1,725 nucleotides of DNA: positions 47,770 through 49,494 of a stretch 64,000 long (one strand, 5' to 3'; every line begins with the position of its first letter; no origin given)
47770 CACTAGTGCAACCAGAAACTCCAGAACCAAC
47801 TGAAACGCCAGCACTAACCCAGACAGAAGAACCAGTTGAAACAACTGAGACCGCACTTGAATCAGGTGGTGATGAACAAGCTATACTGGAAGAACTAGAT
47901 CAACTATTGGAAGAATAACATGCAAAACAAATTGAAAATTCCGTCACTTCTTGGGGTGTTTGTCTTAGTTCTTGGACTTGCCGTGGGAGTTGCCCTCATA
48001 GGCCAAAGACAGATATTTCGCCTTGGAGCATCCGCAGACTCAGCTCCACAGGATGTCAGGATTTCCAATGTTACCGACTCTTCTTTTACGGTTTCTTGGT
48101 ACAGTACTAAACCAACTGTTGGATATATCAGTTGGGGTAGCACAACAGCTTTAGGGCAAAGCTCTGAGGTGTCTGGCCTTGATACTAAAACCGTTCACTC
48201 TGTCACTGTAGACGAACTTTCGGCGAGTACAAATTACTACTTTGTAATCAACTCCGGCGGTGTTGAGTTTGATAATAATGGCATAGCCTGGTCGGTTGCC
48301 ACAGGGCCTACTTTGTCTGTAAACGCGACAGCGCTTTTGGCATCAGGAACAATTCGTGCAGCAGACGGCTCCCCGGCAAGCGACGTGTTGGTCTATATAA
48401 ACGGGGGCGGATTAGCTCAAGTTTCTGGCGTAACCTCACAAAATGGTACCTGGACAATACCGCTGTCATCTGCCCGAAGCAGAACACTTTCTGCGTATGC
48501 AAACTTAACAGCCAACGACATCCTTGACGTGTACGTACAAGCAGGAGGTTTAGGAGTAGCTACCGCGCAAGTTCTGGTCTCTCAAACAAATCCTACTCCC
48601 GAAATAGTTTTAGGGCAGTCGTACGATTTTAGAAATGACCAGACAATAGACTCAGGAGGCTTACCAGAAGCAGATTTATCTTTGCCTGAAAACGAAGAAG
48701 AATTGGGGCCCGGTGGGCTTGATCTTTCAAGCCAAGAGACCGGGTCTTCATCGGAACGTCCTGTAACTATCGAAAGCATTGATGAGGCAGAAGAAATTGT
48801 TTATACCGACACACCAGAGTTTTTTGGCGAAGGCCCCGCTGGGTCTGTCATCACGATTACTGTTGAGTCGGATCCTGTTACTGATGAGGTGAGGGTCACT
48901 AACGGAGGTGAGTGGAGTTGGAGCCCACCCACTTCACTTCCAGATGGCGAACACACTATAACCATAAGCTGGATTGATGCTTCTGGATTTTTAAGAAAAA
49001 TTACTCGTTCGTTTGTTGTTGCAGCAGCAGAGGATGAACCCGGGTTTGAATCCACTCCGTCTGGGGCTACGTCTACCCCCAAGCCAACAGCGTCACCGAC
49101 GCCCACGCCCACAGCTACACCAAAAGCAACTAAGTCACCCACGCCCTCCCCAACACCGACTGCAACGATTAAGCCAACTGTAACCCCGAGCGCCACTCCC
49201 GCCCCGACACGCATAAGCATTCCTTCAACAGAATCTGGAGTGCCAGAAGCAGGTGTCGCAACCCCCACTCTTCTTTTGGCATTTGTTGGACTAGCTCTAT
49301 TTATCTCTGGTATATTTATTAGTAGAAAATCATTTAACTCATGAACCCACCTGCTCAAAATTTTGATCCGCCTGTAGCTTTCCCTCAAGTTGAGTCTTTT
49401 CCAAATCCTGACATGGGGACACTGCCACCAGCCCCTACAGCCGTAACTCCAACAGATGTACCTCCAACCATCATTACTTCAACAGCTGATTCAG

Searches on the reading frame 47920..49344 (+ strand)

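Call 55: search_protein_families(library=pfam, max_evalue=0.00001, proteins=[window:47920-49344:+])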
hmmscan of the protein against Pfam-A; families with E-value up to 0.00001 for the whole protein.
window:47920-49344:+ (474 aa): 3 families
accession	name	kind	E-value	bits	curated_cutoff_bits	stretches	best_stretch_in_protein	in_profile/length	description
PF19077.6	Big_13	-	1.5e-10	41.9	27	1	289-357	19-89/102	Bacterial Ig-like domain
PF16656.11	Pur_ac_phosph_N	-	6.6e-06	27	30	1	43-115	1-83/93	Purple acid Phosphatase, N-terminal domain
PF00041.27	fn3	-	8.2e-06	26.4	25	1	41-111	1-67/84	Fibronectin type III domain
